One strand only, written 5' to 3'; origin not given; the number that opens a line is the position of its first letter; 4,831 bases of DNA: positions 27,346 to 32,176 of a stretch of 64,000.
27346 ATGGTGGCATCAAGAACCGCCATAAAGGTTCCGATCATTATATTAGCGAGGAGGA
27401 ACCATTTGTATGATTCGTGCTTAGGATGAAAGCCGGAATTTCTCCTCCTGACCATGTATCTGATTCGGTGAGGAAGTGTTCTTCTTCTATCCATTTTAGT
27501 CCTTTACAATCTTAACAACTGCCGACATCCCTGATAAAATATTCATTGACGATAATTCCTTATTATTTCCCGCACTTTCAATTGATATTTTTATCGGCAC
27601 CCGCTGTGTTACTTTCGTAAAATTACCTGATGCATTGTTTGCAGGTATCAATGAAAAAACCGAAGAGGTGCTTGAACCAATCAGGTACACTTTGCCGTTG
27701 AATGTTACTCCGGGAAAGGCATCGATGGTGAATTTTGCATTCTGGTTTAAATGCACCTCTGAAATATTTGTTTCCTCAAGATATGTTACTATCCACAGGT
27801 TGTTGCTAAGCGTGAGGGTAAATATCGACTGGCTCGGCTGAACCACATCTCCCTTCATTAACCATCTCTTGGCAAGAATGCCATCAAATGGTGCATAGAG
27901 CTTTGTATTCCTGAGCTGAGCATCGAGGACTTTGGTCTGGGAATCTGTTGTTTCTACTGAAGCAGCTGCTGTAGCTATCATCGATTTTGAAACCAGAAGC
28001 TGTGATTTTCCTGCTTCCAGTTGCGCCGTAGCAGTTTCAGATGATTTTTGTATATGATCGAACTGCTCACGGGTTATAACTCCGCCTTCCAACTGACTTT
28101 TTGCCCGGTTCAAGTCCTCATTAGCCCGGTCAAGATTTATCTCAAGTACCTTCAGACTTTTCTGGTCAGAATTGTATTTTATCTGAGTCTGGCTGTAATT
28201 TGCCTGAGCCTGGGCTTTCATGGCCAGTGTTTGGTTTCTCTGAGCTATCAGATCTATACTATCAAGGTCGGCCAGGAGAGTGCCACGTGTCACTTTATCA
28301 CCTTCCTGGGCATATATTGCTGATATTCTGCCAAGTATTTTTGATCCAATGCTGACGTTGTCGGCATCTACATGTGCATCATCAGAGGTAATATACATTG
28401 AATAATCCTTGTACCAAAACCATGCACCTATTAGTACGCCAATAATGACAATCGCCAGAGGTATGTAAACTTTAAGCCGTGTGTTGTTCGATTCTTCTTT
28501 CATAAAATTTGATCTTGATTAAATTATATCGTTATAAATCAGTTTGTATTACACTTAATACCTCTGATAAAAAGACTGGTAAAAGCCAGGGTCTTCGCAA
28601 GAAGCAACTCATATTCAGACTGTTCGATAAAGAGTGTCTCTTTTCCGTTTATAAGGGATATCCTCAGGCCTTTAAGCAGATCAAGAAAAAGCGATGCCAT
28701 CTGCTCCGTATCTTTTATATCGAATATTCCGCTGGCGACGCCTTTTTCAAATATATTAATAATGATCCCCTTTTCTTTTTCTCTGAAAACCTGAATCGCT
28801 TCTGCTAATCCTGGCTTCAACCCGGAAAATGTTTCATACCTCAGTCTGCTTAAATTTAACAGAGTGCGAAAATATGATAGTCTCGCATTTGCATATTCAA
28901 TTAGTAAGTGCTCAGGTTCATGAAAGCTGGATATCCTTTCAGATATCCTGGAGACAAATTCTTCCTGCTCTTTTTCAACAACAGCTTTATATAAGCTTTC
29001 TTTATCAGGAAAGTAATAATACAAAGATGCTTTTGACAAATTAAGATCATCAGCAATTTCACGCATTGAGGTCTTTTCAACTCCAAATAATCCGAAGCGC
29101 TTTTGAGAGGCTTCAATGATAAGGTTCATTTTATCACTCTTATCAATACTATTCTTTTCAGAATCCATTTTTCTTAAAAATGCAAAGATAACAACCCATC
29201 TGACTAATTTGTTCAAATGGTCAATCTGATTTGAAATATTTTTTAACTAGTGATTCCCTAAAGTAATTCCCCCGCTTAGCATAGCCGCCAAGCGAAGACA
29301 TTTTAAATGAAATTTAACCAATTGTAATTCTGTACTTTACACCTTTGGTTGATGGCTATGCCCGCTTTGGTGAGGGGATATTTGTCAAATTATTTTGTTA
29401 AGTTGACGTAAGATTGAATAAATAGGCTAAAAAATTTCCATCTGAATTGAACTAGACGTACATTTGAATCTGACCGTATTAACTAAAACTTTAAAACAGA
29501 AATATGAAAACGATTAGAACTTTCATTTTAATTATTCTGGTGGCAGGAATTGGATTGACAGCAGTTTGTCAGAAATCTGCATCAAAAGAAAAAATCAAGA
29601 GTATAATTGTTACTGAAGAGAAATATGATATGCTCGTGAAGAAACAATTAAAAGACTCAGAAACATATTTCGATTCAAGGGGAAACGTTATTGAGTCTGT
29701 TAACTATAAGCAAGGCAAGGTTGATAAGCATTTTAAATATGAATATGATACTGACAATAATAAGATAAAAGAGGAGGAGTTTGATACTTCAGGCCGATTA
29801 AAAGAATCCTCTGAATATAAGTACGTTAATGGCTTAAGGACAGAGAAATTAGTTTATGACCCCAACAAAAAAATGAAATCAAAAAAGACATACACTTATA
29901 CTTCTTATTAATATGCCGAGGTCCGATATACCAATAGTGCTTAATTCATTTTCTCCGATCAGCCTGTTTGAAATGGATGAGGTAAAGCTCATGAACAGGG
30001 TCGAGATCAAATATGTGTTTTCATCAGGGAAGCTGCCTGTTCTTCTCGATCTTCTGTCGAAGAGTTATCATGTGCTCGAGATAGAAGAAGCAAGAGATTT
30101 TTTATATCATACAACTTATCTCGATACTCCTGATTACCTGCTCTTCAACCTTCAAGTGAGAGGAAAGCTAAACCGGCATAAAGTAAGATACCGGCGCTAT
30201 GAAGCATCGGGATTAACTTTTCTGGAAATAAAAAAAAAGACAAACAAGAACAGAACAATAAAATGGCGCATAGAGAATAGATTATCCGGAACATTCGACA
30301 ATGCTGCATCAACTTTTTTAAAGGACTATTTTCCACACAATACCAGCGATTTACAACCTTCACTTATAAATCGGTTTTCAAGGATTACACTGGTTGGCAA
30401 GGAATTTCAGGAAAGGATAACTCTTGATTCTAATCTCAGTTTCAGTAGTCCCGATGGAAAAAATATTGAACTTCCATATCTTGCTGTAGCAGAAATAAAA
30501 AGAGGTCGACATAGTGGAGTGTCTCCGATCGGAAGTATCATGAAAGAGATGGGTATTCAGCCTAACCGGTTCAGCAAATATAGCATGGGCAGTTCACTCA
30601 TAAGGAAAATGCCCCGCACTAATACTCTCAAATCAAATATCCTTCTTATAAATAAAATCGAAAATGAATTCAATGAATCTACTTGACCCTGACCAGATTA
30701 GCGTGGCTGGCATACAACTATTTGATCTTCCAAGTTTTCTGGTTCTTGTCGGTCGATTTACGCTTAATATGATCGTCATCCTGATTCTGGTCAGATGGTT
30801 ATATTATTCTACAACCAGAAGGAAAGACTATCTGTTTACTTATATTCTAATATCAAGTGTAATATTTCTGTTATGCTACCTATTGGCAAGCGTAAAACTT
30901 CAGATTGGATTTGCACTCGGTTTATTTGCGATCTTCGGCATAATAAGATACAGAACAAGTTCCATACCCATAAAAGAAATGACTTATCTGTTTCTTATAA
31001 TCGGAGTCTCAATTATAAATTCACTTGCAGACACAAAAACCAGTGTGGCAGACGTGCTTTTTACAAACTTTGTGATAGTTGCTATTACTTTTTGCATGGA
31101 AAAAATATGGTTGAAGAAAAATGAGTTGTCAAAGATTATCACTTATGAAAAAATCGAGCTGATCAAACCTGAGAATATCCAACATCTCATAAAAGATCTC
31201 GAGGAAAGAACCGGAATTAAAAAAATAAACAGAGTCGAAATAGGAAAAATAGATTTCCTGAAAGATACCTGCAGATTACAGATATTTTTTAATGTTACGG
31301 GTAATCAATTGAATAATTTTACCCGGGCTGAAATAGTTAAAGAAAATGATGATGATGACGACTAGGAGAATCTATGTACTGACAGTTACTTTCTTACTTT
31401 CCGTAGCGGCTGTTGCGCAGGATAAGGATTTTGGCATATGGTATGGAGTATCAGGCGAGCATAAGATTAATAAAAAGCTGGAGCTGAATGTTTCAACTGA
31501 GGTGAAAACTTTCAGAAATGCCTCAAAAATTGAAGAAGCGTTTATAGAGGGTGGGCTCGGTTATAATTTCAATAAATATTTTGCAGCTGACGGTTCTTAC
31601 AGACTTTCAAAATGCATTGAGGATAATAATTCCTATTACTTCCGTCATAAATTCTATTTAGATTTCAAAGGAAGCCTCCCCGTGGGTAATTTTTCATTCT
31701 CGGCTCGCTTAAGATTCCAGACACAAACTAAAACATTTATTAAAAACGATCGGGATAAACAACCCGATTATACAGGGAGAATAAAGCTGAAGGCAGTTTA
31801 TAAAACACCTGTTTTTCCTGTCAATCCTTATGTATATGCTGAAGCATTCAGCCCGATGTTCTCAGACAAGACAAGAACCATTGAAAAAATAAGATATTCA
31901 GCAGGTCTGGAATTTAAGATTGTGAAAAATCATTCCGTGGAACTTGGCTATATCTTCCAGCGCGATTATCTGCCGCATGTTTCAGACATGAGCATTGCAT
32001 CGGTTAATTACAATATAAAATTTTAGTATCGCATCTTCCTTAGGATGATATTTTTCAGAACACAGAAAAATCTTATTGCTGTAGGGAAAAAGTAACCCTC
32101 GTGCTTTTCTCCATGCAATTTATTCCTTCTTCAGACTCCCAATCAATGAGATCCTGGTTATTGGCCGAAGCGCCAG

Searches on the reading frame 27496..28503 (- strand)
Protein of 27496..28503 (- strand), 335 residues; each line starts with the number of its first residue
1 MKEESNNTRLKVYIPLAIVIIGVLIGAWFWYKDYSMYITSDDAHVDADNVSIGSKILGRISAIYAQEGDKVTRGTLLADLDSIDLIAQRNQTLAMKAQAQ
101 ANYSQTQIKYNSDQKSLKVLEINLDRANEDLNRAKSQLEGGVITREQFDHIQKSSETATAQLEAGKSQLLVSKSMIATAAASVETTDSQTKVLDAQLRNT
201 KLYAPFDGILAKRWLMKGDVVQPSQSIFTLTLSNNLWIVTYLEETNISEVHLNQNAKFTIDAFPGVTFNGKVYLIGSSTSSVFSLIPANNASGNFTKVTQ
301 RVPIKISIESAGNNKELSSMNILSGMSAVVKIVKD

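Call 71: search_protein_families(library=pfam, proteins=[window:27496-28503:-], max_evalue=0.00001)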
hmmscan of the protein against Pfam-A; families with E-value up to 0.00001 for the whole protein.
window:27496-28503:- (335 aa): 3 families
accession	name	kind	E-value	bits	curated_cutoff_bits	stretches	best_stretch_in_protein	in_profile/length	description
PF16576.10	HlyD_D23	-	2.1e-22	79.9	30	2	197-277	106-186/214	Barrel-sandwich domain of CusB or HlyD membrane-fusion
PF13437.12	HlyD_3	-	1.2e-11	45.7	22.2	1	202-280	2-81/106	HlyD family secretion protein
PF00529.27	CusB_dom_1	-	8.3e-10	39.2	26.5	1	22-333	3-88/89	Cation efflux system protein CusB domain 1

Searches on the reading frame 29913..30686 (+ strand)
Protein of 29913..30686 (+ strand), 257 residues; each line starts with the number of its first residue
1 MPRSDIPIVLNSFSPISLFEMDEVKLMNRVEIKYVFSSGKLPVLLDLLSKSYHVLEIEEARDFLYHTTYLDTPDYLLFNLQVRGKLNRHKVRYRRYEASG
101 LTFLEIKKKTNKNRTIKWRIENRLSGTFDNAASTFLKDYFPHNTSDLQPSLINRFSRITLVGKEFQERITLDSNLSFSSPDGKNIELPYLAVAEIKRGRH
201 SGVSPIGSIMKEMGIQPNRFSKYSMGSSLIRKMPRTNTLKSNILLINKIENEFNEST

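Call 71: search_protein_families(library=pfam, proteins=[window:29913-30686:+], max_evalue=0.00001)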
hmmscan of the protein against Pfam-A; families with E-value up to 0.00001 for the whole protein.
window:29913-30686:+ (257 aa): 1 family
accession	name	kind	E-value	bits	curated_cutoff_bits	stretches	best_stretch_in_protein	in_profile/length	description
PF09359.15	VTC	-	8e-24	84.9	23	1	28-228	1-232/235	VTC domain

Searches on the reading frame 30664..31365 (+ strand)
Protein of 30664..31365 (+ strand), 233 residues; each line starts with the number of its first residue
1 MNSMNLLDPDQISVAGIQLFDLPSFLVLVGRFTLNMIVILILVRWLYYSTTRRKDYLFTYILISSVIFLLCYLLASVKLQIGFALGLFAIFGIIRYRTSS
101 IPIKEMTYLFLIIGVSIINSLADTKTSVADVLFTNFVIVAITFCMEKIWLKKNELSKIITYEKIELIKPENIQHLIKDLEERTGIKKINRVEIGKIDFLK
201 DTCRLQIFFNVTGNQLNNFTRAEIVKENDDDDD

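Call 71: search_protein_families(library=pfam, proteins=[window:30664-31365:+], max_evalue=0.00001)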
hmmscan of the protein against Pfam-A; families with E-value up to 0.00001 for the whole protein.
window:30664-31365:+ (233 aa): 1 family
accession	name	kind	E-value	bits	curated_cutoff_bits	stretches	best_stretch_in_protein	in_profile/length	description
PF16316.10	DUF4956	-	1.3e-51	175.1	30.6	1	35-209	1-169/169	Domain of unknown function (DUF4956)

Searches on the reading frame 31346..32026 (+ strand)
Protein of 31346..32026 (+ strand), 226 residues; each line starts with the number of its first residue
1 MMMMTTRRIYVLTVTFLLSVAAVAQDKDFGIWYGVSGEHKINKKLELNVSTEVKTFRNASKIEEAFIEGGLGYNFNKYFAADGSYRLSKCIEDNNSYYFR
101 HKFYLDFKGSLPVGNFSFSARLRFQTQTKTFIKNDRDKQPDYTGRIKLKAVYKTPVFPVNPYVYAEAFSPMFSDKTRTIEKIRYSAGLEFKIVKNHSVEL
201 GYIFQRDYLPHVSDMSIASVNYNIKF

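Call 71: search_protein_families(library=pfam, proteins=[window:31346-32026:+], max_evalue=0.00001)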
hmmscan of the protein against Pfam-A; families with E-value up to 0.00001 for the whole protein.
window:31346-32026:+ (226 aa): 2 families
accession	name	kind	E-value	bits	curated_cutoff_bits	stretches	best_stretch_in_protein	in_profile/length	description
PF10677.15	DUF2490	-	3.7e-26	92.4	29.8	1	29-211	1-181/186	Protein of unknown function (DUF2490)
PF13505.12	OMP_b-brl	-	7.5e-06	26.7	28.7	0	12-202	3-150/175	Outer membrane protein beta-barrel domain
